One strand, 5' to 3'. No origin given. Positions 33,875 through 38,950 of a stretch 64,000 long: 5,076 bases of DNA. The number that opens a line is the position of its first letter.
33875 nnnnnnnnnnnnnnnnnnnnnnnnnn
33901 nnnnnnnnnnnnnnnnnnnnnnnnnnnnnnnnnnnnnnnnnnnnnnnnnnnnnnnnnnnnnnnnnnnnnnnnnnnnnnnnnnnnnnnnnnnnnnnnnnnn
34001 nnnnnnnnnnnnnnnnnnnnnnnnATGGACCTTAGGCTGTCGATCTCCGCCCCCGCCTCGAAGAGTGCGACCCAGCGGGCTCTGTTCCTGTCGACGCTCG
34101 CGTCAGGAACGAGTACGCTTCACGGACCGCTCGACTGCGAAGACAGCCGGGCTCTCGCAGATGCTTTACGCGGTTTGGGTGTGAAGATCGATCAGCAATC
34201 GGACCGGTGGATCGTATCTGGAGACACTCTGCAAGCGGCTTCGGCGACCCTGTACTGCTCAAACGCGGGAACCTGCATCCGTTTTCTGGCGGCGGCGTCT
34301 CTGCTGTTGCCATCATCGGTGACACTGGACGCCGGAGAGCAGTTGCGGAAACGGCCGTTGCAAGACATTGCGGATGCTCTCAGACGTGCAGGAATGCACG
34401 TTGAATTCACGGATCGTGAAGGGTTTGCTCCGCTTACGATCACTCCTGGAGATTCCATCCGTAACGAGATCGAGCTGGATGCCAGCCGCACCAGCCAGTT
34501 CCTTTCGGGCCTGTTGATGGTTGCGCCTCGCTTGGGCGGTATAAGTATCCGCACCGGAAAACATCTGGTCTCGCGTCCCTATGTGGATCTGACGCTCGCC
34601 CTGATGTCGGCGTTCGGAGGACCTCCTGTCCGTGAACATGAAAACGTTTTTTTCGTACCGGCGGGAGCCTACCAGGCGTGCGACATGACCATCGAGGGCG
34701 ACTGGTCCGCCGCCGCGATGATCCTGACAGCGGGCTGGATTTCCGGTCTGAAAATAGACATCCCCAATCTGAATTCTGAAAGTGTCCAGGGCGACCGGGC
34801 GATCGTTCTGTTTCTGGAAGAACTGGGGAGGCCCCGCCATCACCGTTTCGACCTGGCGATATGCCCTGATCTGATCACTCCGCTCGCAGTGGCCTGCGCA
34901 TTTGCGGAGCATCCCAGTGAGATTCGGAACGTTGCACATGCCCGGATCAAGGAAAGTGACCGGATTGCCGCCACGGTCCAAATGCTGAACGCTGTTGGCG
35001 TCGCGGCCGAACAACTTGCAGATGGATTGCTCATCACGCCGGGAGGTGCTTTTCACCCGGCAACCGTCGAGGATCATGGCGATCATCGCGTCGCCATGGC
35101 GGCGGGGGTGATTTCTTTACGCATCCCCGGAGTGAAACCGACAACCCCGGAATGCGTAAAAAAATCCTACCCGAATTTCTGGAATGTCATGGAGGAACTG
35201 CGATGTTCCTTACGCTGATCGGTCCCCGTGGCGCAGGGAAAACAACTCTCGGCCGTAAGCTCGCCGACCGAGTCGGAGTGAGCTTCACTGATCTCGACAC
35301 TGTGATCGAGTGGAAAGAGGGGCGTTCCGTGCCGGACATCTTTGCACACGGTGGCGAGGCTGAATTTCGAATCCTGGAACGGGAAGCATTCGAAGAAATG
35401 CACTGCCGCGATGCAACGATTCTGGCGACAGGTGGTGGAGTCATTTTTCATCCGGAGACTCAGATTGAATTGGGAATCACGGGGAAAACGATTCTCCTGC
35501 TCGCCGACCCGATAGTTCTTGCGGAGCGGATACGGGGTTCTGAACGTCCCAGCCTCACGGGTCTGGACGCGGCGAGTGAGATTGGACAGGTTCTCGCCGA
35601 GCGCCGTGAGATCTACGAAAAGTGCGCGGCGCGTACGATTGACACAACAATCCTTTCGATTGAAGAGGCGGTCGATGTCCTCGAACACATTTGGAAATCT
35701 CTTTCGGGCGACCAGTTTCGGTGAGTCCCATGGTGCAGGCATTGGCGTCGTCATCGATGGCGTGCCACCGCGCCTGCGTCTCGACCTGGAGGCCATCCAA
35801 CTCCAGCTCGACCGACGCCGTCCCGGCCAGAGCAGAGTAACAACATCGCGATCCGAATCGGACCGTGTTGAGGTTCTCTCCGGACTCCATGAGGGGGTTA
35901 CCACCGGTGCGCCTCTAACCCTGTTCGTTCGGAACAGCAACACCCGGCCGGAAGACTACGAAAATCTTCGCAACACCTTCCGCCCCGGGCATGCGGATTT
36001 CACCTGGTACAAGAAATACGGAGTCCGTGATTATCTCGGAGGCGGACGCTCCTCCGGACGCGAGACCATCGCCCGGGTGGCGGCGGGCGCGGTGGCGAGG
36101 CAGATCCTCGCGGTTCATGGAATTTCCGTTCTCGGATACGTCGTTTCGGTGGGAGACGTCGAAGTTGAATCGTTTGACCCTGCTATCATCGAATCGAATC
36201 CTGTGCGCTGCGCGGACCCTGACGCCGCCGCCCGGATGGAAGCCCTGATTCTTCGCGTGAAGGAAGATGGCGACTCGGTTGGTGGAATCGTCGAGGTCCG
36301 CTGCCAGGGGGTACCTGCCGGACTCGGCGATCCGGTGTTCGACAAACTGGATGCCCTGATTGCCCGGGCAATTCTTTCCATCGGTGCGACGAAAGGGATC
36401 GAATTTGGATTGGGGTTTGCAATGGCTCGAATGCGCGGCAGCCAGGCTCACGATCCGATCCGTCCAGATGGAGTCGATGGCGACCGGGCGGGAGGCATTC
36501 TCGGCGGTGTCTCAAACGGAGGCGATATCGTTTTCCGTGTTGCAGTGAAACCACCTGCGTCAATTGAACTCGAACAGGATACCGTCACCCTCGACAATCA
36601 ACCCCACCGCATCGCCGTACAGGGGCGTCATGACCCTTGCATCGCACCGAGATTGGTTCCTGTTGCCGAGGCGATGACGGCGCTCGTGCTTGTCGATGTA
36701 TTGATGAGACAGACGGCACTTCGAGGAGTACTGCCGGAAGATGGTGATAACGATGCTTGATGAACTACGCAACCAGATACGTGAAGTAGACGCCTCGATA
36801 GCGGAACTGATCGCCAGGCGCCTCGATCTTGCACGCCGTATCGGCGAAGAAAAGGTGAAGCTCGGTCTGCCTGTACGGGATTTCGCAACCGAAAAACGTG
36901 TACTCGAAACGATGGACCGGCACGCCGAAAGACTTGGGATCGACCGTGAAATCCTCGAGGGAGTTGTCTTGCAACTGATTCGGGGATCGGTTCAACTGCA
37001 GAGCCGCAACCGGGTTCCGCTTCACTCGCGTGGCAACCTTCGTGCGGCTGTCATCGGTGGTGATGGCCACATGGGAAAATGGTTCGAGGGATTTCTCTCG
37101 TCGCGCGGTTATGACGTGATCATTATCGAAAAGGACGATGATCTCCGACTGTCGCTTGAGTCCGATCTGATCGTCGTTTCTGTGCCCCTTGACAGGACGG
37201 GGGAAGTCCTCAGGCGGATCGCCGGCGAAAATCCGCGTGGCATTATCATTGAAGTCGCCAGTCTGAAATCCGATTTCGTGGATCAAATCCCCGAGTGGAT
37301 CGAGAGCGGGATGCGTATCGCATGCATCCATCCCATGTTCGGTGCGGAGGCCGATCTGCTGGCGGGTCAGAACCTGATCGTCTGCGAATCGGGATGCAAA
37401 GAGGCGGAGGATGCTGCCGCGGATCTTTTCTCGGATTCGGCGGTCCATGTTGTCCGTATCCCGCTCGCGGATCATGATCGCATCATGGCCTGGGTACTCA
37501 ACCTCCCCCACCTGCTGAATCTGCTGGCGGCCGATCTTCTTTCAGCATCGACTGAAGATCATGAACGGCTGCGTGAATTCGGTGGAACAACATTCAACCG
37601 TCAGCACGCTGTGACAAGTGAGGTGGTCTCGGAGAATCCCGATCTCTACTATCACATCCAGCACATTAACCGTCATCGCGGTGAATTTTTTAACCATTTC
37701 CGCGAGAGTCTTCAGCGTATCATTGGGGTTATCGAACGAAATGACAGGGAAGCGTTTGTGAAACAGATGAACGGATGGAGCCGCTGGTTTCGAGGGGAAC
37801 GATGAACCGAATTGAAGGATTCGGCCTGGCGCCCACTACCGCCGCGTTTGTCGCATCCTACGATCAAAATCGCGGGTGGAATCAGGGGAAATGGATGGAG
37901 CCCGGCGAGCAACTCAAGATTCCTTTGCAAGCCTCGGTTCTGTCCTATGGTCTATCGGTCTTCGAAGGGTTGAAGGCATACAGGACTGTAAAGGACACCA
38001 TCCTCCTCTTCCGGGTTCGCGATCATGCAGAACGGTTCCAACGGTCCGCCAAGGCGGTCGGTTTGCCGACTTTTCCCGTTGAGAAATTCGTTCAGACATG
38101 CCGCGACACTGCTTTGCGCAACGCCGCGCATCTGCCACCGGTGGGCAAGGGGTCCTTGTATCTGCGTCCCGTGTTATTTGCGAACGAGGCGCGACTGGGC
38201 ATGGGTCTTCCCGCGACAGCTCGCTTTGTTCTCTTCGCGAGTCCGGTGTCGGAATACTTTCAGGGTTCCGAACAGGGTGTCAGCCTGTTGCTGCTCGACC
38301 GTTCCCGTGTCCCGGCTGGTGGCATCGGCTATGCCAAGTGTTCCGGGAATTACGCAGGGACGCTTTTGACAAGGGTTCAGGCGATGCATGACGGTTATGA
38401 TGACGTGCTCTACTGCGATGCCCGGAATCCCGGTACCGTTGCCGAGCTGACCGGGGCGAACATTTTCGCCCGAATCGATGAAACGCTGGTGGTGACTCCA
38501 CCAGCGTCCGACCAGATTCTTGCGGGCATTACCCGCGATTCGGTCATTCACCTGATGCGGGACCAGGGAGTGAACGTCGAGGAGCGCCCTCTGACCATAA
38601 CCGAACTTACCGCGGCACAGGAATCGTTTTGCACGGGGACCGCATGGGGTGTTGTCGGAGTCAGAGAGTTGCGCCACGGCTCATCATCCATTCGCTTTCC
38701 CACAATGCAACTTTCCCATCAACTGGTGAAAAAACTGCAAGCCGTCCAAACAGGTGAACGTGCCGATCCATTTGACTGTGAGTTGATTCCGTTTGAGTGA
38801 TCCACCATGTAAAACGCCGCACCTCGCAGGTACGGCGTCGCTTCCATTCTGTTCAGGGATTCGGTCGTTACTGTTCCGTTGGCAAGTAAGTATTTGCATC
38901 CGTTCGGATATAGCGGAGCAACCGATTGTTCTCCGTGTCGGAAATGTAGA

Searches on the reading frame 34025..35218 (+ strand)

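Call 7: search_protein_families(library=pfam, proteins=[window:34025-35218:+])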
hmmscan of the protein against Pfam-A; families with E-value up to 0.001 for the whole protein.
window:34025-35218:+ (397 aa): 1 family
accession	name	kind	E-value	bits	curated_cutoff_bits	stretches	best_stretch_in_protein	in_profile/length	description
PF00275.25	EPSP_synthase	-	3.1e-83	280.3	22.8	1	5-389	9-417/417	EPSP synthase (3-phosphoshikimate 1-carboxyvinyltransferase)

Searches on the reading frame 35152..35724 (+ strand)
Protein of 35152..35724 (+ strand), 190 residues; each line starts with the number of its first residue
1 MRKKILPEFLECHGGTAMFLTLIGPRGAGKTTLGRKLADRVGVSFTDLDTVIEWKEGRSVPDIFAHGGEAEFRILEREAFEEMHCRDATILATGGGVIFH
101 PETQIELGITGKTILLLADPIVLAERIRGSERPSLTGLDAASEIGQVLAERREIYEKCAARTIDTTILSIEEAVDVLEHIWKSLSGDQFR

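Call 8: search_protein_families(library=pfam, proteins=[window:35152-35724:+])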
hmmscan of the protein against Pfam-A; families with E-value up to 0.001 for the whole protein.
window:35152-35724:+ (190 aa): 4 families
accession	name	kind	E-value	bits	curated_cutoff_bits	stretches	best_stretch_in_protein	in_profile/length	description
PF01202.28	SKI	-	2.2e-35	122.6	22.1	1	26-175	1-152/159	Shikimate kinase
PF13238.12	AAA_18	-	9.5e-05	23.3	29.4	1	22-131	3-112/128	AAA domain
PF13401.12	AAA_22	-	0.00036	21.3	27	1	16-42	4-33/130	AAA domain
PF13671.12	AAA_33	-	0.00071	20.3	27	0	21-58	3-40/143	AAA domain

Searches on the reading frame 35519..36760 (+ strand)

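Call 8: search_protein_families(library=pfam, proteins=[window:35519-36760:+])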
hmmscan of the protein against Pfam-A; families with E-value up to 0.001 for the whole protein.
window:35519-36760:+ (413 aa): 1 family
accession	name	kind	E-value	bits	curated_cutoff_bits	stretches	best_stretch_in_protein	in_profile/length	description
PF01264.26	Chorismate_synt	-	6e-134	446.3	27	1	62-396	1-327/327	Chorismate synthase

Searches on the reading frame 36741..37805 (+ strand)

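Call 8: search_protein_families(library=pfam, proteins=[window:36741-37805:+])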
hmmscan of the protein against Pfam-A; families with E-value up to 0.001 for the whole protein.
window:36741-37805:+ (354 aa): 3 families
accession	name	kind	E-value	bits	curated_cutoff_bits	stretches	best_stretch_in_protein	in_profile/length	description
PF01817.26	CM_2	-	9.7e-16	58.2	27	1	9-87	1-79/80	Chorismate mutase type II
PF20463.3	PDH_C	-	9.3e-15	55.2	22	1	243-344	3-101/102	Prephenate dehydrogenase, dimerization domain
PF02153.23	PDH_N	-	2.6e-10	40.4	26.5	1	128-230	33-145/154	Prephenate dehydrogenase, nucleotide-binding domain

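Call 69: search_protein_families(library=ncbifam, proteins=[window:36741-37805:+], max_evalue=0.00001)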
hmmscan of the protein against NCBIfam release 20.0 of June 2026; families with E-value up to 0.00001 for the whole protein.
window:36741-37805:+ (354 aa): 31 families (the best 25 are shown)
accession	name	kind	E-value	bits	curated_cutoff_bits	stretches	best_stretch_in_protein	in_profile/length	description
NF008400.0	PRK11199.1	equivalog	1.1e-49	169.3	273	1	4-350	3-350/374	bifunctional chorismate mutase/prephenate dehydrogenase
NF006409.0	PRK08655.1-3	equivalog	6.1e-33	114.6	310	1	140-344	57-261/290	prephenate dehydrogenase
NF006408.0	PRK08655.1-2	equivalog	3.2e-28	98.7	422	1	132-344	56-269/441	prephenate dehydrogenase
NF006411.0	PRK08655.1-5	equivalog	5.2e-28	98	464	1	102-348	5-269/443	prephenate dehydrogenase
NF006410.0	PRK08655.1-4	equivalog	3.9e-27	95.2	498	1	100-352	5-278/446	prephenate dehydrogenase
NF006407.0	PRK08655.1-1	equivalog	1.8e-24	86.4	834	1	103-351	4-272/439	prephenate dehydrogenase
NF006307.0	PRK08507.1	equivalog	1.5e-18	67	295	1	128-344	46-266/275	prephenate dehydrogenase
NF006457.0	PRK08818.1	equivalog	6.3e-16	58.5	411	1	103-338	8-254/373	prephenate dehydrogenase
TIGR01791.2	CM_archaeal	equivalog_domain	1.1e-14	54.2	66.95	1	6-85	1-80/83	chorismate mutase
NF004925.0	PRK06285.1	equivalog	4.8e-12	45.8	77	1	4-87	7-90/99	chorismate mutase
NF005111.0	PRK06545.2-3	equivalog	1.5e-11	44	344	1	139-335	68-269/371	prephenate dehydrogenase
NF005107.0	PRK06545.1-5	equivalog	1.8e-11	43.6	414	1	138-342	60-273/367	prephenate dehydrogenase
NF011381.1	PRK14806.1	equivalog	2e-11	42.9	902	1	134-342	57-273/733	bifunctional prephenate dehydrogenase/3-phosphoshikimate 1-carboxyvinyltransferase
TIGR01799.1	CM_T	equivalog_domain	3.2e-10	40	95.9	1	6-83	1-78/83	chorismate mutase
NF005650.0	PRK07417.1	equivalog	1.5e-09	37.6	290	1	132-343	50-268/281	prephenate/arogenate dehydrogenase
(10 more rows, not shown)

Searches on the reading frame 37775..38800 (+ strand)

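Call 8: search_protein_families(library=pfam, proteins=[window:37775-38800:+])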
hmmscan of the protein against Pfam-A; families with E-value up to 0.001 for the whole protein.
window:37775-38800:+ (341 aa): 1 family
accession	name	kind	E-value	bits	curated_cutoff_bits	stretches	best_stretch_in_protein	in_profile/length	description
PF01063.24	Aminotran_4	-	2.9e-36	125.9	28.5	1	62-298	2-222/223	Amino-transferase class IV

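Call 69: search_protein_families(library=ncbifam, proteins=[window:37775-38800:+], max_evalue=0.00001)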
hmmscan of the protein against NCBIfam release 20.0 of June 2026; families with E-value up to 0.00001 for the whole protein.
window:37775-38800:+ (341 aa): 17 families
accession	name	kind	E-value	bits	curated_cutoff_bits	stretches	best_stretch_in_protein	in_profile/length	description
NF009897.0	PRK13357.1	equivalog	1e-80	271.2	307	1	14-333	23-351/358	branched-chain amino acid aminotransferase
TIGR01123.1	ilvE_II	equivalog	1.2e-70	238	250.05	1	35-334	1-308/313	branched-chain-amino-acid transaminase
NF005146.0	PRK06606.1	equivalog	6.6e-47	159.9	279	1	33-321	8-288/307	branched-chain amino acid transaminase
TIGR01122.1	ilvE_I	equivalog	3.8e-42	144.5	245.55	1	44-299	9-259/298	branched-chain-amino-acid transaminase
NF005726.0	PRK07544.1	equivalog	1.6e-34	119.4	396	1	27-324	4-287/295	branched-chain amino acid aminotransferase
NF006185.0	PRK08320.1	subfamily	2.6e-29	102.3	363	1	45-300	15-259/292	branched-chain amino acid aminotransferase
NF009896.0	PRK13356.1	equivalog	3.7e-26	91.9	262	1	30-299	6-261/287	branched-chain amino acid aminotransferase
NF009126.0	PRK12479.1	equivalog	2.5e-18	66.3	518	1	56-299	27-259/299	branched-chain-amino-acid transaminase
NF005209.0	PRK06680.1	subfamily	8.7e-18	64.2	320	1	79-296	44-253/286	D-amino-acid transaminase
TIGR01121.1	D_amino_aminoT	equivalog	1e-16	61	277.45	1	56-299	23-250/276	D-amino-acid transaminase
TIGR03461.1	pabC_Proteo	equivalog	1e-13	51.1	176.85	1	197-314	146-256/262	aminodeoxychorismate lyase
NF005886.0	PRK07849.1-1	equivalog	2.6e-13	49.9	253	1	81-283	55-251/291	aminodeoxychorismate lyase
NF004761.0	PRK06092.1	equivalog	2.4e-12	46.6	260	1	159-321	111-265/268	aminodeoxychorismate lyase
NF005888.0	PRK07849.1-3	equivalog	2.9e-12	46.1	273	1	199-297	171-267/298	aminodeoxychorismate lyase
NF006734.0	PRK09266.1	subfamily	3e-10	39.8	202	1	195-305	145-249/270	hypothetical protein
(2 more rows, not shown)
